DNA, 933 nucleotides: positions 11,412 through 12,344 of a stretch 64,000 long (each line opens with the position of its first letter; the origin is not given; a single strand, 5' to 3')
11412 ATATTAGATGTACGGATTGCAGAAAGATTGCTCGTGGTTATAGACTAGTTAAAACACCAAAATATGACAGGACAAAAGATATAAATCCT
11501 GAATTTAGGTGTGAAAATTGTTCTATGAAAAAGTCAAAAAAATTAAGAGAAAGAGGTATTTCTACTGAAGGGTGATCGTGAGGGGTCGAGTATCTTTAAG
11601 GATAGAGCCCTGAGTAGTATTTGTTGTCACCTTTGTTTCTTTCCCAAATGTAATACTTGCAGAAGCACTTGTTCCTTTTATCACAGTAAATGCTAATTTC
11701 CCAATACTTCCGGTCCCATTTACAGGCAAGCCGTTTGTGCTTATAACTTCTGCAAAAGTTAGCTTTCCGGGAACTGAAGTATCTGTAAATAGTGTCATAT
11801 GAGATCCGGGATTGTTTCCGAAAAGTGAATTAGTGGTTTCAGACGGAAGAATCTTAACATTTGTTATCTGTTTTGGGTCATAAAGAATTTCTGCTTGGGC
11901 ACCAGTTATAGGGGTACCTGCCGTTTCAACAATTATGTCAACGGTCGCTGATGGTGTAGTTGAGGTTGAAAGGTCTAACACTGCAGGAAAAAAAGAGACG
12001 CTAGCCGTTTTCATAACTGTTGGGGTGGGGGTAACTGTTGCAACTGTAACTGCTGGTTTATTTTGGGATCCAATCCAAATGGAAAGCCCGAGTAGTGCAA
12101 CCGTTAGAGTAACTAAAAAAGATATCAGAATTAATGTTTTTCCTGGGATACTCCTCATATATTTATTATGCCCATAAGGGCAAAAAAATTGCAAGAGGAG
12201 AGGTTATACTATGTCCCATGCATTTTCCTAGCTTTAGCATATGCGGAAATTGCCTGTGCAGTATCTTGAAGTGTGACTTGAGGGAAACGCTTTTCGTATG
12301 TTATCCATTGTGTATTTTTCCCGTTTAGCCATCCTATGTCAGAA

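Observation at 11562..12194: Cohesin-like domain protein (candidate dockerin receptor), anchored by an N-terminal TM and PT linker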

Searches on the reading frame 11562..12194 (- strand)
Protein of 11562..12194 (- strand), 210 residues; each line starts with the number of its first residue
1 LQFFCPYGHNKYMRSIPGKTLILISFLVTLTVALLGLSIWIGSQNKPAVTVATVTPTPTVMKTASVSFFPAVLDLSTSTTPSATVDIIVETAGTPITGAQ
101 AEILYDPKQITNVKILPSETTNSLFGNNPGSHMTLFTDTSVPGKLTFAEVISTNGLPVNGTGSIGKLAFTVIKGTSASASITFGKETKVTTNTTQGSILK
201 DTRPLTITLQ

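Call 3: search_protein_families(library=pfam, proteins=[window:11562-12194:-], max_evalue=10)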
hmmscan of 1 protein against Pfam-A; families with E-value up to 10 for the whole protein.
window:11562-12194:- (210 aa): 1 family
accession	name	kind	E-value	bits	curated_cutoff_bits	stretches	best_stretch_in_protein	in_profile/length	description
PF00963.24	Cohesin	-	4.9e-05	24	24.1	1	84-198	15-137/139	Cohesin domain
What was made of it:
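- On Cellulosome anchoring scaffoldins (SdbA/OlpA/OlpB, ScaE): No SLH or other Pfam hit apart from Cohesin (call 3).
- The Pfam score is only at threshold (call 3).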

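Call 4: search_protein_families(library=ncbifam, proteins=[window:11562-12194:-], max_evalue=10)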
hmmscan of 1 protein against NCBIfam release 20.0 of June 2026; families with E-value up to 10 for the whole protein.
window:11562-12194:- (210 aa): 0 families

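Call 5: search_solved_structures(query=window:11562-12194:-, max_evalue=10, show_alignments=3)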
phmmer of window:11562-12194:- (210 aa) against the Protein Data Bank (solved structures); distinct sequences matched with E-value up to 10: 25.
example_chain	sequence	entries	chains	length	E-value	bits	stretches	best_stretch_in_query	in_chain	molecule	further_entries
6u0j_A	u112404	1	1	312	0.1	15.7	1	71-139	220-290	Malonyl CoA-acyl carrier protein transacylase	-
2g1h_A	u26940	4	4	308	0.1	15.7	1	71-139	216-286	Malonyl CoA-acyl carrier protein transacylase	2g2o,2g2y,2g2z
1mla_A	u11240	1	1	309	0.1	15.7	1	71-139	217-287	MALONYL-COENZYME A ACYL CARRIER PROTEIN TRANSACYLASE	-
5leb_A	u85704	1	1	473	0.12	15.6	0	131-166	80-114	DDD_D12_06_D12_06_D12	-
5le2_A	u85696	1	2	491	0.27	14.4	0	131-167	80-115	DDD_D12_15_D12_15_D12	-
3h0p_A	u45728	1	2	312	0.32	14.1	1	70-139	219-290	S-malonyltransferase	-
4grg_A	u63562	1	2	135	0.37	13.9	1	126-168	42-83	ANTI-IGE INHIBITOR E2_79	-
5op3_A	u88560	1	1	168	0.38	13.9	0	143-171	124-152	DARPin NDNH-1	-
5lec_A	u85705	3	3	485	0.39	13.8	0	131-166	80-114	DDD_D12_12_D12_12_D12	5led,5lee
7mxi_E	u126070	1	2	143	0.45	13.6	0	127-168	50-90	Anti-IgE Inhibitor E2_79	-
5le7_A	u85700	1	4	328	0.65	13.1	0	132-167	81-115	DD_D12_13_D12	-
5g5d_A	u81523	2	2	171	0.69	13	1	159-201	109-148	CELLULOSOME ANCHORING PROTEIN COHESIN REGION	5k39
2jab_A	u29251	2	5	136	0.86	12.7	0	142-175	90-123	H10-2-G3 | Designed Ankyrin Repeat Protein H10-2-G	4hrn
3noc_D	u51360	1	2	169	1.2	12.2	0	141-171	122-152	Designed ankyrin repeat protein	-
7dne_A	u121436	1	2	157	1.4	12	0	127-166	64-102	DARPin 5m3_D12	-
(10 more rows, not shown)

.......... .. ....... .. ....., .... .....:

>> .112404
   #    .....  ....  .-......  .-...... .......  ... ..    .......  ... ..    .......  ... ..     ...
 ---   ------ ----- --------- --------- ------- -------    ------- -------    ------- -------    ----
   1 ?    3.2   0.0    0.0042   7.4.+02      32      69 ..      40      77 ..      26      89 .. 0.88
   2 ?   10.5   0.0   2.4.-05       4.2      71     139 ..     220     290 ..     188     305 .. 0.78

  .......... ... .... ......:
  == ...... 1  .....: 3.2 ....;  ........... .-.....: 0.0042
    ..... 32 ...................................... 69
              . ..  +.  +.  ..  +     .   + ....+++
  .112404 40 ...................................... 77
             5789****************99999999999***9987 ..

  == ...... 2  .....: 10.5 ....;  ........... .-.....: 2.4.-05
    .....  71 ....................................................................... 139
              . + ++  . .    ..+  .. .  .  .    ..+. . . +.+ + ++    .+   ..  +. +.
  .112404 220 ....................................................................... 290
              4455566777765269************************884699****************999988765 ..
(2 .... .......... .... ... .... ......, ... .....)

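Call 10: find_homologous_proteins(query=window:11562-12158:-, max_evalue=0.001)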
Query window:11562-12158:- (198 aa): 10 proteins with E <= 0.001 among 854 candidates.
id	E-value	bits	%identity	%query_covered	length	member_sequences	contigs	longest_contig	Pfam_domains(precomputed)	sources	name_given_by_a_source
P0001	2.5e-114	397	100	100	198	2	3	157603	-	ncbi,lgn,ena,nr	ncbi:MAG: hypothetical protein KBC00_01725 [Candidatus Levybacteria bacterium]|nr:hypothetical prote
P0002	9.3e-100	350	88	100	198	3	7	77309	-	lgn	-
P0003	1.4e-94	333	83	100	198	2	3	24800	-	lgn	-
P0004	7.4e-57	210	58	100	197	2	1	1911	PF00963.25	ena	-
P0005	2.6e-53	199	57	100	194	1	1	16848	-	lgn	-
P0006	4.2e-53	198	57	100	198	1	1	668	PF00963.25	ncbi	-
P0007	2.1e-34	137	50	99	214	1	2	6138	PF00963.25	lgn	-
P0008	7.1e-33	132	51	80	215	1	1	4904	-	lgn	-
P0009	1.5e-32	131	47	97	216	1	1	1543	-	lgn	-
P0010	4.1e-31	126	46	97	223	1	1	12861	-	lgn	-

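Call 14: search_solved_structures(query=A1, max_evalue=10, show_alignments=3)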
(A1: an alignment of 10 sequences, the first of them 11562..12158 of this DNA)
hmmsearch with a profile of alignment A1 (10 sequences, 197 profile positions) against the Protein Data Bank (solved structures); distinct sequences matched with E-value up to 10: 5.
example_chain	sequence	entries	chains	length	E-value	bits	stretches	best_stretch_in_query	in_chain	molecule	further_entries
5g5d_A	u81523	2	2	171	0.0014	21.8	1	70-181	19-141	CELLULOSOME ANCHORING PROTEIN COHESIN REGION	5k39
3l8q_A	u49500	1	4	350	0.016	18.3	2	59-184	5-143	Cellulosomal scaffoldin adaptor protein B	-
2bm3_A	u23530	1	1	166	1.6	11.8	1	83-170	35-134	SCAFFOLDING DOCKERIN BINDING PROTEIN A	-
2b59_A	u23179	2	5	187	1.9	11.5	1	83-170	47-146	COG1196: Chromosome segregation ATPases | Scaffolding dockerin binding protein A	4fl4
3kcp_B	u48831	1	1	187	1.9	11.5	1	83-170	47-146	Cellulosome anchoring protein, cohesin region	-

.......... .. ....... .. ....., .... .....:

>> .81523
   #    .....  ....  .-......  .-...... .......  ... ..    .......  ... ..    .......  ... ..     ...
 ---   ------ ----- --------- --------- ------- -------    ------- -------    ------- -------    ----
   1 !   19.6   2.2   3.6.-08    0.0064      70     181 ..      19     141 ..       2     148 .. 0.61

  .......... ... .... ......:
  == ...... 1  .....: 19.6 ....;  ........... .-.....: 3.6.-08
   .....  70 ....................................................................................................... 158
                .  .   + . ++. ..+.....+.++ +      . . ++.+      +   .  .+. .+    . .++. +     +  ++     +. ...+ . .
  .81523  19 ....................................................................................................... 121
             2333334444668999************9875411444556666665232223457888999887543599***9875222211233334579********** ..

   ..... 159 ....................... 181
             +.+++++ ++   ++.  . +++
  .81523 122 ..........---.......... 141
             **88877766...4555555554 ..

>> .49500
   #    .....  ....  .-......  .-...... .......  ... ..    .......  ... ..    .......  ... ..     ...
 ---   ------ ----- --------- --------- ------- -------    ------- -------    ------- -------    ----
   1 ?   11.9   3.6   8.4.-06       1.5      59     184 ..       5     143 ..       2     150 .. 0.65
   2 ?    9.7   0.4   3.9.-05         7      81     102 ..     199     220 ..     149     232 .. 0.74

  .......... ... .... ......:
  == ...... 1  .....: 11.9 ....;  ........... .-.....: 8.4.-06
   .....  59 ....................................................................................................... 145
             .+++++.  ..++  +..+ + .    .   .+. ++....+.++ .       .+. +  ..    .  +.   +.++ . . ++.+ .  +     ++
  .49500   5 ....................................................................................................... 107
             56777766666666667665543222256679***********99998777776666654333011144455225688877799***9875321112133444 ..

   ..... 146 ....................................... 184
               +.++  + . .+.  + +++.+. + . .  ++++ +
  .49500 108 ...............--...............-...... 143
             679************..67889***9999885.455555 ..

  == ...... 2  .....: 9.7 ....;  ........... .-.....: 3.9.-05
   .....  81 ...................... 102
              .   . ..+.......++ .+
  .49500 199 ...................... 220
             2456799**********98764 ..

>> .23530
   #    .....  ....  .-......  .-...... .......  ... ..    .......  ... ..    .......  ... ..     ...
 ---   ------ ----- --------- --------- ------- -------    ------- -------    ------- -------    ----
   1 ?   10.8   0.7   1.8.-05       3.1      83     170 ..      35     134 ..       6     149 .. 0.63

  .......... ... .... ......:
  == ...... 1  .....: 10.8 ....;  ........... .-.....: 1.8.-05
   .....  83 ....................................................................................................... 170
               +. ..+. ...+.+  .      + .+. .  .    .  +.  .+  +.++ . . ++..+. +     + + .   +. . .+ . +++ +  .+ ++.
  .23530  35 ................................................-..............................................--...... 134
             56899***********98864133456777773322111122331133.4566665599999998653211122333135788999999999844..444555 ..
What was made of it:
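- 11565..12005 (-): Cohesin domain (about aa 52-198). Profile search of the PDB finds cohesins only (call 14).
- On Cohesin domain (Pfam PF00963): The family profile hits only cohesins in the PDB (call 14).
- Checked: A family profile finds only cohesins in the PDB (call 14).
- The PDB profile search returns cohesins only (call 14).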

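Call 15: search_protein_families(library=pfam, alignment_id=A1, max_evalue=0.01)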
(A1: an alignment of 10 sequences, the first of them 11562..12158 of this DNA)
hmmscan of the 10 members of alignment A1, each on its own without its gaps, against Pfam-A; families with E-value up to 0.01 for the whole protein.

A. member 1, window:11562-12158:- (198 aa): 1 family
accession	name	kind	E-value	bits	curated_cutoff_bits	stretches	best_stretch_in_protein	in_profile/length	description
PF00963.24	Cohesin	-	4.5e-05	24.1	24.1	1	72-186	15-137/139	Cohesin domain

B. families by the number of members that match (of 10 scanned): 3 families
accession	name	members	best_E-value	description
PF00963.24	Cohesin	10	2.7e-07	Cohesin domain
PF10717.14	ODV-E18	1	0.0016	Occlusion-derived virus envelope protein ODV-E18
PF18185.7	STALD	1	0.0053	Sir2- and TIR-associating SLOG family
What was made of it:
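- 11565..12005 (-): Pfam PF00963 matches aa 72-186 to profile positions 15-137 of 139 (calls 3, 15).
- On Cohesin domain (Pfam PF00963): Marginal: 24.1 bits against a 24.1 cut-off for the 198-aa protein, and 24.0 for the 210-aa ORF (calls 3, 15). All 10 close homologues match at E<=0.01, best 2.7e-7 (call 15).
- Checked: Pfam PF00963 gives E 4.5e-5 at 24.1 bits, which equals its 24.1-bit cut-off (24.0 for the 210-aa form) (calls 3, 15). All 10 close homologues also match PF00963 (best 2.7e-7; call 15).
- Pfam scores at its cut-off and all 10 homologues match (calls 3, 15).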

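Call 21: search_protein_representatives(alignment_id=A1)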
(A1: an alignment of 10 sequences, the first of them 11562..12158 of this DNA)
Query: 10 sequences, 197 profile positions. Proteins with E-value up to 0.001 (for the whole library): 805; up to 1e-10: 439; up to 1e-30: 30. The best 150 are listed.
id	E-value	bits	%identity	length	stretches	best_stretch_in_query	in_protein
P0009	1.8e-89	315.2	-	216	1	2-197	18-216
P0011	9.5e-68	244.3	-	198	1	1-197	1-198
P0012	1.5e-65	237.1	-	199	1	1-197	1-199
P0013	8.2e-59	215.1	-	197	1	1-197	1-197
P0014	1.9e-44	168.2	-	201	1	4-196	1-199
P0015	2.9e-42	161.1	-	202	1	4-196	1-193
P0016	9.5e-42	159.4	-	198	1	4-194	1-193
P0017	2.4e-39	151.6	-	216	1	4-195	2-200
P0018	1.1e-38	149.5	-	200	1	5-196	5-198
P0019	2.3e-38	148.4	-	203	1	6-196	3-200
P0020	1.1e-37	146.2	-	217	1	4-197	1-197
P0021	1.2e-37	146.0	-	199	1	4-197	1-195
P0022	1.7e-37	145.6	-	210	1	4-197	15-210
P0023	4.2e-37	144.3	-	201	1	4-194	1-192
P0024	2.6e-35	138.4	-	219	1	4-196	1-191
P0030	2.6e-33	131.9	-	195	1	4-195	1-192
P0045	1.5e-29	119.6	-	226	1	3-197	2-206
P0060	4.0e-27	111.7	-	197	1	5-194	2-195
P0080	9.7e-25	103.9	-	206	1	3-195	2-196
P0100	3.0e-22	95.8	-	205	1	5-193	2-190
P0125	2.2e-20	89.7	-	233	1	4-197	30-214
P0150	2.4e-19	86.3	-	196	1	6-194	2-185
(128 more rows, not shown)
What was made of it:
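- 11562..12158 (-): Coding sequence of the membrane-anchored single-cohesin protein (198 aa plus stop). Family profile search: 805 representatives, nearly all 190-220 aa and matched end to end (call 21).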

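Call 23: predict_structure(alignment_id=A1)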
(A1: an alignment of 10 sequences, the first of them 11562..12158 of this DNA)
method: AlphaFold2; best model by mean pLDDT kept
length: 198 residues; sequences in the alignment: 10
mean_pLDDT: 78.6   pTM: 0.67
mean pLDDT of the five models: 78.6, 61.5, 61.2, 56.3, 53.7
residues with pLDDT >= 90: 54; 70-90: 88; 50-70: 46; < 50: 10
segments of 3 or more residues with pLDDT < 50: 40-46
pLDDT, mean of each block of 10 residues (from residue 1): 61 75 67 52 51 88 71 91 89 92 85 77 89 90 82 91 81 86 72 84
secondary structure, 60 per line:
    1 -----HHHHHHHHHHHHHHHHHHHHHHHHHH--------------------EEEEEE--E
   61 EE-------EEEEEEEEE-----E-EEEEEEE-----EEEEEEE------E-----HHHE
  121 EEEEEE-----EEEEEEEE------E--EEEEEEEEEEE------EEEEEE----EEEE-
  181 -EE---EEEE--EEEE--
elements in order: H6-31 E52-57 E60-62 E70-78 E86-92 E98-104 E120-126 E132-139 E149-159 E166-171 E176-179 E187-190 E193-196
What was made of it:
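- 12069..12137 (-): N-terminal transmembrane signal-anchor (about aa 8-30, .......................), preceded by R2 and K7. AlphaFold helix at residues 6-31 (call 23).
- On Cohesin domain (Pfam PF00963): AlphaFold model with pLDDT 78.6, and 80-92 over most of the domain (call 23).
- On Cellulosome anchoring scaffoldins (SdbA/OlpA/OlpB, ScaE): The anchor is an N-terminal TM helix (call 23).
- Checked: Layout: residues about 6-31 form a hydrophobic helix preceded by R/K (call 23), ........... is the linker, and residues about 52-198 are all-beta.
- It consists only of an anchor, a linker and a cohesin (calls 3, 4, 23).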

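Call 25: find_encoding_contigs(protein=P0001, flank=6000, max_places=3)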
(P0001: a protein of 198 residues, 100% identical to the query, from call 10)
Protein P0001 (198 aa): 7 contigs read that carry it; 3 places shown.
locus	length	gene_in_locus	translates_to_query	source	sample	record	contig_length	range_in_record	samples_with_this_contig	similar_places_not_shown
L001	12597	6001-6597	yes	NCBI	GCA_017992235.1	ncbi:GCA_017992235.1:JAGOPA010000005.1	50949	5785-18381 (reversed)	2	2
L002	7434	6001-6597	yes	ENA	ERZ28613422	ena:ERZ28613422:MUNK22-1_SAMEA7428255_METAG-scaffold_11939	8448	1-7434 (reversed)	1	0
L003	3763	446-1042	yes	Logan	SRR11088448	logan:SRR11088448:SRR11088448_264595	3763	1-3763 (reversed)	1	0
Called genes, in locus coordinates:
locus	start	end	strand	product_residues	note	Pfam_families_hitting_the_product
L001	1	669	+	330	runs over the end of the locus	-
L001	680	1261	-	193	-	-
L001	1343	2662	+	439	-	PF00464:SHMT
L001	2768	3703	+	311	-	-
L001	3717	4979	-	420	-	PF00571:CBS, PF13489:Methyltransf_23 (weak), PF08241:Methyltransf_11, PF08242:Methyltransf_12 (weak), PF13649:Methyltransf_25, PF13847:Methyltransf_31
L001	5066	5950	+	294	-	PF01255:Prenyltransf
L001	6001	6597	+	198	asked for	-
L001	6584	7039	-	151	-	-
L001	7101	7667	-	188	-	PF00186:DHFR_1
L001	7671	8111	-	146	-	PF00293:NUDIX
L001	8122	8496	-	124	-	PF05635:23S_rRNA_IVP, PF22296:bAvd (weak)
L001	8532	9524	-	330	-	PF00303:Thymidylat_synt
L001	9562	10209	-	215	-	PF00702:Hydrolase, PF13419:HAD_2, PF13242:Hydrolase_like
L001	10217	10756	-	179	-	PF22769:DCD, PF00692:dUTPase (weak)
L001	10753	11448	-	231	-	PF01712:dNK, PF02223:Thymidylate_kin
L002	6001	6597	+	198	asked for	-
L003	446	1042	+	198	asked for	-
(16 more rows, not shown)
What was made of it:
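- The genome is a reduced Candidatus Levybacteria genome (calls 10, 25).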

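Call 26: find_encoding_contigs(protein=P0005, flank=6000, max_places=2)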
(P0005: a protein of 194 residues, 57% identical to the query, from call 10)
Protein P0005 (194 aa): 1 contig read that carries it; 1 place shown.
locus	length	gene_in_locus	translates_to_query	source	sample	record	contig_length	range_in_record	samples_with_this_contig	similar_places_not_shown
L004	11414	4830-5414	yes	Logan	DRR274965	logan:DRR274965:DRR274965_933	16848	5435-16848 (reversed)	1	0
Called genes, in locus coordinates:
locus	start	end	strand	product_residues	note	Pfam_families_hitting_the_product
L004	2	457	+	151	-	?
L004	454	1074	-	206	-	-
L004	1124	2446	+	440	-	PF00464:SHMT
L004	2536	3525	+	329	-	-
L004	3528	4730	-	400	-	PF00571:CBS, PF13489:Methyltransf_23, PF08241:Methyltransf_11 (weak), PF08242:Methyltransf_12 (weak), PF13649:Methyltransf_25, PF13847:Methyltransf_31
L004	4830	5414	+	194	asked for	-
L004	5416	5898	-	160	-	PF00186:DHFR_1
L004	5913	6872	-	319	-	PF00303:Thymidylat_synt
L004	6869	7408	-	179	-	PF06559:DCD_N (weak), PF22769:DCD, PF00692:dUTPase (weak)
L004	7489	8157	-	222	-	PF01712:dNK (weak), PF02223:Thymidylate_kin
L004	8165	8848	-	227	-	PF02223:Thymidylate_kin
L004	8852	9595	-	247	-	PF22769:DCD, PF00692:dUTPase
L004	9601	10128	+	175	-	-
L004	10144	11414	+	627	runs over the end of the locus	PF00963:Cohesin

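Call 27: find_encoding_contigs(protein=P0010, flank=6000, max_places=2)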
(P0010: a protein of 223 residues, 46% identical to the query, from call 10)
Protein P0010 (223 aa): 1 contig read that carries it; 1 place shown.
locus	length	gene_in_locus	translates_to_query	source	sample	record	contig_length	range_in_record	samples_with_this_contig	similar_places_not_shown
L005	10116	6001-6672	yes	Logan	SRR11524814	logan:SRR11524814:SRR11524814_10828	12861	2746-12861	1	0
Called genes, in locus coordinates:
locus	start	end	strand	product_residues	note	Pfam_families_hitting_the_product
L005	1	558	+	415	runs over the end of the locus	-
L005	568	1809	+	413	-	-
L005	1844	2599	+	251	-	-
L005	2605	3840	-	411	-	PF00571:CBS, PF13489:Methyltransf_23, PF13847:Methyltransf_31, PF08241:Methyltransf_11, PF08242:Methyltransf_12, PF13649:Methyltransf_25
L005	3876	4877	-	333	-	-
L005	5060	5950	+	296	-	PF01255:Prenyltransf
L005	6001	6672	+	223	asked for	-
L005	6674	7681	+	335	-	-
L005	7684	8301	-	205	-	-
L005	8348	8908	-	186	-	PF00186:DHFR_1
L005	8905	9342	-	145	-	PF00293:NUDIX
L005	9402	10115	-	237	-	?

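Call 28: fold_search(model_id=the predicted structure, library=pdb)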
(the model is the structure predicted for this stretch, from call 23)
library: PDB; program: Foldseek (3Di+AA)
matches with E <= 10: 1840; with E <= 0.001: 73
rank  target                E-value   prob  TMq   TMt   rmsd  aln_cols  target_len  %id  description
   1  6kgf_C                8.7e-10  1.00  0.60  0.78   2.9       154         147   21  Crystal structure of CaDoc0917(R16D)-CaCohA2 complex at pH 8.2 (released 2020-07-08)
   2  6kgc_A                5.2e-09  1.00  0.58  0.77   3.2       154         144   21  Crystal structure of CaDoc0917(R49D)-CaCohA2 complex at pH 5.4 (released 2020-07-08)
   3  6kgd_A                1.1e-08  1.00  0.59  0.77   3.4       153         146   20  Crystal structure of CaDoc0917(R49D)-CaCohA2 complex at pH 8.0 (released 2020-07-08)
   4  6kgf_A                1.6e-08  1.00  0.59  0.79   3.1       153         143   20  Crystal structure of CaDoc0917(R16D)-CaCohA2 complex at pH 8.2 (released 2020-07-08)
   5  6kge_A                2.3e-08  1.00  0.57  0.77   3.2       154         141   21  Crystal structure of CaDoc0917(R16D)-CaCohA2 complex at pH 5.5 (released 2020-07-08)
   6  6kg8_MODEL_1_A        3.5e-08  1.00  0.58  0.72   3.1       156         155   20  Solution structure of CaCohA2 from Clostridium acetobutylicum (released 2020-07-08)
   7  5lxv_C                8.4e-07  1.00  0.52  0.59   5.0       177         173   13  Crystal structure of Ruminococcus flavefaciens scaffoldin C cohesin in complex with a dockerin from an uncharacterized (released 2016-10-19)
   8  5lxv_A                1.0e-06  1.00  0.52  0.59   5.1       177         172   13  Crystal structure of Ruminococcus flavefaciens scaffoldin C cohesin in complex with a dockerin from an uncharacterized (released 2016-10-19)
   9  4ums                  1.0e-06  1.00  0.48  0.60   6.0       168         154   15  The crystal structure of the seventh ScaB type I cohesin from Pseudobacteroides cellulosolvens (released 2015-05-06)
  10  4dh2_A                1.2e-06  1.00  0.50  0.62   4.8       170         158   14  Crystal structure of Coh-OlpC(Cthe_0452)-Doc435(Cthe_0435) complex: A novel type I Cohesin-Dockerin complex from Clost (released 2012-11-28)
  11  5m0y_A                1.3e-06  1.00  0.51  0.57   5.0       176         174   14  Crystal Structure of the CohScaA-XDocCipB type II complex from Clostridium thermocellum at 1.5Angstrom resolution (released 2017-09-06)
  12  5m2o_A                1.4e-06  1.00  0.50  0.68   4.5       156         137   15  R. flavefaciens' third ScaB cohesin in complex with a group 1 dockerin (released 2017-07-05)
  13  5aoz                  1.7e-06  1.00  0.48  0.63   4.8       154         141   16  High resolution SeMet structure of the third cohesin from Ruminococcus flavefaciens scaffoldin protein, ScaB (released 2016-09-28)
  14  2vn5_C                1.9e-06  1.00  0.54  0.70   3.4       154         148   10  The Clostridium cellulolyticum dockerin displays a dual binding mode for its cohesin partner (released 2008-05-20)
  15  1aoh_A                2.0e-06  1.00  0.53  0.71   3.4       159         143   13  SINGLE COHESIN DOMAIN FROM THE SCAFFOLDING PROTEIN CIPA OF THE CLOSTRIDIUM THERMOCELLUM CELLULOSOME (released 1998-07-08)
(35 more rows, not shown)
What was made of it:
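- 11565..12005 (-): Foldseek best hit 6kgf_C, E 8.7e-10, TM 0.78 (call 28).
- On Cohesin domain (Pfam PF00963): Foldseek's top 50 are all cohesins (call 28).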
